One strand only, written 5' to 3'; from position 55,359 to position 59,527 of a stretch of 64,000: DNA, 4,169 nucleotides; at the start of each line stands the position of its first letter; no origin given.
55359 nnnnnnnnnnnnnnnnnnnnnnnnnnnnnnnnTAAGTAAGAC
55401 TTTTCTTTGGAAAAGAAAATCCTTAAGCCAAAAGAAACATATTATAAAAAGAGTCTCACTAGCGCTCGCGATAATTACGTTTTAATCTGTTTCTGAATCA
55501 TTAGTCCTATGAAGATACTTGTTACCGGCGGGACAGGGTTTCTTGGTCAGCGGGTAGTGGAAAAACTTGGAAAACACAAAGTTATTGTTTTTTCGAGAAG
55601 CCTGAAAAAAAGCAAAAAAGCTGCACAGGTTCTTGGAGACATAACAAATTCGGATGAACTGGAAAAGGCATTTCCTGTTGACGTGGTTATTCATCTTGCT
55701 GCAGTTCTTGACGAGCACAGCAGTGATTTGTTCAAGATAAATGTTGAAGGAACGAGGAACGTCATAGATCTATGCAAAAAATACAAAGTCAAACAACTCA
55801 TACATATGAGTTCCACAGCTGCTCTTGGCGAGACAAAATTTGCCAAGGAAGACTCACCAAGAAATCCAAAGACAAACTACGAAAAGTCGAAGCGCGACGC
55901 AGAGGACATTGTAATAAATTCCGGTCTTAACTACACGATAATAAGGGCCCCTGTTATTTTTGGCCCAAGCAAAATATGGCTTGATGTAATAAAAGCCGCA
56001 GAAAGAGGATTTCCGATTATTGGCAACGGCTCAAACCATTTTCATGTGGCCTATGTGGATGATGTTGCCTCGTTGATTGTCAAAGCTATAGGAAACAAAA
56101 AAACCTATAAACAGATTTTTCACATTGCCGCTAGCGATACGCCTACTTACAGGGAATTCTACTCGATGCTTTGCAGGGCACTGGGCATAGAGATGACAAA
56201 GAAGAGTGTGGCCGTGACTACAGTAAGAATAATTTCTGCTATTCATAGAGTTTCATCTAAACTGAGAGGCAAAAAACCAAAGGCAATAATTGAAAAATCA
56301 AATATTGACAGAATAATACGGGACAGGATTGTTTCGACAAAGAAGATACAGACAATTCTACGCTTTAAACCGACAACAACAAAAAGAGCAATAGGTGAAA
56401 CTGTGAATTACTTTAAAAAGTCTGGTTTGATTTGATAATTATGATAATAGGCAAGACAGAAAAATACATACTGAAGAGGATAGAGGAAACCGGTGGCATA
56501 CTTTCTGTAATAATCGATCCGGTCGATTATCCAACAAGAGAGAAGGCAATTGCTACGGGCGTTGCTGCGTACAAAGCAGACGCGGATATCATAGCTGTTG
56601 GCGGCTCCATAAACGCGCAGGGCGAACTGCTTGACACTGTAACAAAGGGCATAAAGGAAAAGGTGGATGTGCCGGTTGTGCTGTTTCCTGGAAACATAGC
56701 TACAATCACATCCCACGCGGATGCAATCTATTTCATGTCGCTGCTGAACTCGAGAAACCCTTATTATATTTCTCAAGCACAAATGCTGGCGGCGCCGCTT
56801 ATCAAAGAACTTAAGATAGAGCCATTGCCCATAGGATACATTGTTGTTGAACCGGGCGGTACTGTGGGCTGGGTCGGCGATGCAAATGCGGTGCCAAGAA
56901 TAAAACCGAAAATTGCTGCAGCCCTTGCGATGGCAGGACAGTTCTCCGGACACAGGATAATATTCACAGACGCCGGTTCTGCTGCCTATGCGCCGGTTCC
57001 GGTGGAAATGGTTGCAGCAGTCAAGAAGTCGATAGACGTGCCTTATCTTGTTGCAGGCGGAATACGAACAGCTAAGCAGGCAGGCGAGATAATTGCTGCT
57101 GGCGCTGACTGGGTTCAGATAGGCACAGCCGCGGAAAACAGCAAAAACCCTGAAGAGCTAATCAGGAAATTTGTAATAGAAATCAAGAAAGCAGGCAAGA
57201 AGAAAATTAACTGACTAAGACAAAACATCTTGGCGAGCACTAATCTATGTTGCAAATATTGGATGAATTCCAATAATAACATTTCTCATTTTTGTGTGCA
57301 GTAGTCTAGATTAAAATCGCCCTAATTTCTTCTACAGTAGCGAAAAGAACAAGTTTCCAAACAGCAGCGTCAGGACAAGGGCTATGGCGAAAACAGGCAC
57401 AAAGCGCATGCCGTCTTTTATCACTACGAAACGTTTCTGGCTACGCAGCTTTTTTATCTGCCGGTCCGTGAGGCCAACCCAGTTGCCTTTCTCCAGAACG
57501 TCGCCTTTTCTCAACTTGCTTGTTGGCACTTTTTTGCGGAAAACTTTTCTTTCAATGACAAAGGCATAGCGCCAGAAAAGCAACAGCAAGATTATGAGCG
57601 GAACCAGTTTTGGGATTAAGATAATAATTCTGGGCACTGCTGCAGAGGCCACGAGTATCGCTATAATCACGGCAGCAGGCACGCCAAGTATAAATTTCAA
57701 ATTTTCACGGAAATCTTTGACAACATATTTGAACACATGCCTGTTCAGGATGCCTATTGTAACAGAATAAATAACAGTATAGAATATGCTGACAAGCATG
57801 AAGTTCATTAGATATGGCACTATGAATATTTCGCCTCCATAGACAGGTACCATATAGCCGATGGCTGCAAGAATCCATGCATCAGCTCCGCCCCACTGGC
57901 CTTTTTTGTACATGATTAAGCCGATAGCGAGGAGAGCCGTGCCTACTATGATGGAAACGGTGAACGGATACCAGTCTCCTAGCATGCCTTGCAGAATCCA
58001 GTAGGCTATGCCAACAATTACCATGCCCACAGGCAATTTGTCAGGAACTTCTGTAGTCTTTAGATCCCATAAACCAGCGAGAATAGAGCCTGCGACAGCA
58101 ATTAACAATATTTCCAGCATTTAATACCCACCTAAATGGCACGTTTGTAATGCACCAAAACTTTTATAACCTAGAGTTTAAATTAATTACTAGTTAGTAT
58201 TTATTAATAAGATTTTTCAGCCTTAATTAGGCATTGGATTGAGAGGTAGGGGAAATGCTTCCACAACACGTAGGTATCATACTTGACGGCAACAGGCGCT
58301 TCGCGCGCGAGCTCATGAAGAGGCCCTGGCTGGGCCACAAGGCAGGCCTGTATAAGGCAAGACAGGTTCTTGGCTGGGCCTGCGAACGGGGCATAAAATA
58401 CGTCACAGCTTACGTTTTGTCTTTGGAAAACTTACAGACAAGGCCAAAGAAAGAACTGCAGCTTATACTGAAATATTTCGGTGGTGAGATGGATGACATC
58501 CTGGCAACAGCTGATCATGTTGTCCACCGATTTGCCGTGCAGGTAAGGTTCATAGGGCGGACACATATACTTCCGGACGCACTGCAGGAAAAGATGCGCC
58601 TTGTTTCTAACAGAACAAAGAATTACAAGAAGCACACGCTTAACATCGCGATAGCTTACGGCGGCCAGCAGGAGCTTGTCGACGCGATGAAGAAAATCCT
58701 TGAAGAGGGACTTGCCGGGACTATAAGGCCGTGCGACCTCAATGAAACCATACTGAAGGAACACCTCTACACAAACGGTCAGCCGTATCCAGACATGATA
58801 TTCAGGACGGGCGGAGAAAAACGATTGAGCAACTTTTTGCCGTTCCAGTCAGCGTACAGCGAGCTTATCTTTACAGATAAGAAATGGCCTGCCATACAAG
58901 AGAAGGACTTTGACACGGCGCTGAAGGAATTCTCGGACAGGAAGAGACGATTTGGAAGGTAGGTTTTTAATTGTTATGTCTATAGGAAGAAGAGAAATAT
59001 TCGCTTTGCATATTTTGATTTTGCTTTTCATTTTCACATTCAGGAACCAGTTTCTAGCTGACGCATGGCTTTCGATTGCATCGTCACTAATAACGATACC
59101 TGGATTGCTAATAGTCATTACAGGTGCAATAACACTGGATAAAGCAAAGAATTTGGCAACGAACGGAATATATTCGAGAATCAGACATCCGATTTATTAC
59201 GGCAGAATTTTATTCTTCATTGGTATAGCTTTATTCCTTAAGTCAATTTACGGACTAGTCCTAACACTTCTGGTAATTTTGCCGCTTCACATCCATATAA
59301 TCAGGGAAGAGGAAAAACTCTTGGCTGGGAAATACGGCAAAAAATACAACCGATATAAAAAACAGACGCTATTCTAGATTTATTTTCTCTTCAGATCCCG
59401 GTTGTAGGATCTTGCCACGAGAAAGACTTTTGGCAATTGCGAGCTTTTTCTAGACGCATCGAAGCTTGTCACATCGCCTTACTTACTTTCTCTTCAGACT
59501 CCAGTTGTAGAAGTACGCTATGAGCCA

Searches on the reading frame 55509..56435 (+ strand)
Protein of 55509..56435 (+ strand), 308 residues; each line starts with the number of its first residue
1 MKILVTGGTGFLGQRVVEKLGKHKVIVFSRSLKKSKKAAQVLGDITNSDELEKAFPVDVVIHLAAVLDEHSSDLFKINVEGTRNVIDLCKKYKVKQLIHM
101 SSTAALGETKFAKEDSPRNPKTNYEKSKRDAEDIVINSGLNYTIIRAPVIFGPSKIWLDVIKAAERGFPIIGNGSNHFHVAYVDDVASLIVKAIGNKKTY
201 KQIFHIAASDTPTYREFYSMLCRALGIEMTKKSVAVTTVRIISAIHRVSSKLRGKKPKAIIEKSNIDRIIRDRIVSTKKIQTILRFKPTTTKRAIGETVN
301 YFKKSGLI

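Call 3: search_protein_families(library=pfam, proteins=[window:55509-56435:+], max_evalue=1)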
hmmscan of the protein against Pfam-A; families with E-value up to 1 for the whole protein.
window:55509-56435:+ (308 aa): 14 families
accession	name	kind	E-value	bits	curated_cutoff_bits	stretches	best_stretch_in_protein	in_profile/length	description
PF01370.27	Epimerase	-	2.9e-34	119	20.9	1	3-205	1-238/240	NAD dependent epimerase/dehydratase family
PF01073.25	3Beta_HSD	-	6.4e-27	94.7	22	1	4-231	1-274/280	3-beta hydroxysteroid dehydrogenase/isomerase family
PF07993.18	NAD_binding_4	-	5.3e-20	72.1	20.1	2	56-158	88-216/258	Male sterility protein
PF04321.23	RmlD_sub_bind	-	7.3e-20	71.6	27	1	1-256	1-262/287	RmlD substrate binding domain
PF13460.12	NAD_binding_10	-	1.9e-19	70.7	27.2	1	7-152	1-148/184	NAD(P)H-binding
PF16363.11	GDP_Man_Dehyd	-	4.2e-16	59.8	27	1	4-291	1-324/332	GDP-mannose 4,6 dehydratase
PF02719.21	Polysacc_synt_2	-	1.1e-10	41.6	20.2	1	3-105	1-131/293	Polysaccharide biosynthesis protein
PF08659.16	KR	-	1.3e-05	25.7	22.6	1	3-59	3-62/180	KR domain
PF05368.20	NmrA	-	4e-05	23.8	27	1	2-238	4-247/298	NmrA-like family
PF01118.30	Semialdhyde_dh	-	0.0083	17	26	1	2-96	1-104/121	Semialdehyde dehydrogenase, NAD binding domain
PF03435.24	Sacchrp_dh_NADP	-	0.014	16.1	25.1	1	3-87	1-97/129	Saccharopine dehydrogenase NADP binding domain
PF00106.31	adh_short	-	0.026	14.4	26.6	1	3-59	3-58/195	short chain dehydrogenase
PF01113.26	DapB_N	-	0.042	14.4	25.6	1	1-60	1-71/124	Dihydrodipicolinate reductase, N-terminus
PF17836.7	PglD_N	-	0.079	14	23.4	0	162-205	35-76/78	PglD N-terminal domain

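Call 4: search_protein_families(library=ncbifam, proteins=[window:55509-56435:+], max_evalue=1)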
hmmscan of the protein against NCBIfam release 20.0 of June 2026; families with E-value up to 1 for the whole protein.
window:55509-56435:+ (308 aa): 43 families (the best 25 are shown)
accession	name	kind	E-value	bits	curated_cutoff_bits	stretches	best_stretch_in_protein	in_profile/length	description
TIGR03466.1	HpnA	hypoth_equivalog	2.6e-24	85.7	367.65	1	1-307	1-326/327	hopanoid-associated sugar epimerase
NF005539.0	PRK07201.1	equivalog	1.4e-22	80.2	549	1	1-293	1-327/657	SDR family oxidoreductase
NF042422.1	oxyalk_red_OleD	equivalog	6.5e-22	78.3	580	1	1-246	1-271/329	2-alkyl-3-oxoalkanoate reductase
TIGR01746.1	Thioester-redct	subfamily_domain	5.2e-21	75.3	213.35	2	57-235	89-290/371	thioester reductase domain-containing protein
NF042423.1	oxyalk_red_Shew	equivalog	3e-16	59.4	580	1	2-194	10-221/331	2-alkyl-3-oxoalkanoate reductase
NF052578.1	StrlDmthSdmBMthl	equivalog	1e-15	58.3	600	1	1-308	1-328/328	sterol demethylase protein SdmB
NF004520.0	PRK05865.1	equivalog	2.2e-15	55.7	1509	1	1-225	1-202/854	sugar epimerase family protein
TIGR01179.1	galE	equivalog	3.5e-15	55.7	262.3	1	2-136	1-157/332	UDP-glucose 4-epimerase GalE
TIGR01214.1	rmlD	equivalog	1.6e-14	53.7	224.05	1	2-236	1-238/285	dTDP-4-dehydrorhamnose reductase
TIGR02197.1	heptose_epim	equivalog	5e-14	52.2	274.6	1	3-136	1-150/316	ADP-glyceromanno-heptose 6-epimerase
NF043036.1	ErythonDh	equivalog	1.8e-13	50.4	325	1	1-133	1-158/321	D-erythronate dehydrogenase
TIGR01777.1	yfcH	hypoth_equivalog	9e-13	48.4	207.35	1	3-226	1-242/292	TIGR01777 family oxidoreductase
TIGR01181.1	dTDP_gluc_dehyt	equivalog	2.7e-12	46.4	365.1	1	2-302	1-311/321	dTDP-glucose 4,6-dehydratase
TIGR04180.1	EDH_00030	hypoth_equivalog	8.3e-12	44.8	475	1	3-209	1-240/297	NAD-dependent 4,6-dehydratase LegB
TIGR03589.1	PseB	equivalog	9e-11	41.3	407.75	1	2-105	6-128/324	UDP-N-acetylglucosamine 4,6-dehydratase (inverting)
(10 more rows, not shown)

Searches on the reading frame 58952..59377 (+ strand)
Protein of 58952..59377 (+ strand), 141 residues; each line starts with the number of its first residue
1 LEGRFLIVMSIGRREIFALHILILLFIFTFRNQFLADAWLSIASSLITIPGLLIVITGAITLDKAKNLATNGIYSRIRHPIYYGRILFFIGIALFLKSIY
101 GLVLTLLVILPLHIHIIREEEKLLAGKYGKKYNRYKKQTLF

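Call 78: search_protein_families(library=pfam, proteins=[window:58952-59377:+], max_evalue=0.01)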
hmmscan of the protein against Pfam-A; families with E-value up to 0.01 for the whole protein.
window:58952-59377:+ (141 aa): 5 families
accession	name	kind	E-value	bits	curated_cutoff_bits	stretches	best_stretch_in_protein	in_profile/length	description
PF04191.18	PEMT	-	1.2e-14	55.1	25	1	62-131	36-105/105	Phospholipid methyltransferase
PF04140.19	ICMT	-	2e-06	28.6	24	1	60-125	27-94/95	Isoprenylcysteine carboxyl methyltransferase (ICMT) family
PF06966.17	DUF1295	-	0.0002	21.4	20.4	1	64-139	152-235/235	Protein of unknown function (DUF1295)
PF02544.21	Steroid_dh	-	0.00053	20.4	22.6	1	31-134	39-140/150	3-oxo-5-alpha-steroid 4-dehydrogenase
PF01222.22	ERG4_ERG24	-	0.002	17.4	27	1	59-139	342-423/432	Ergosterol biosynthesis ERG4/ERG24 family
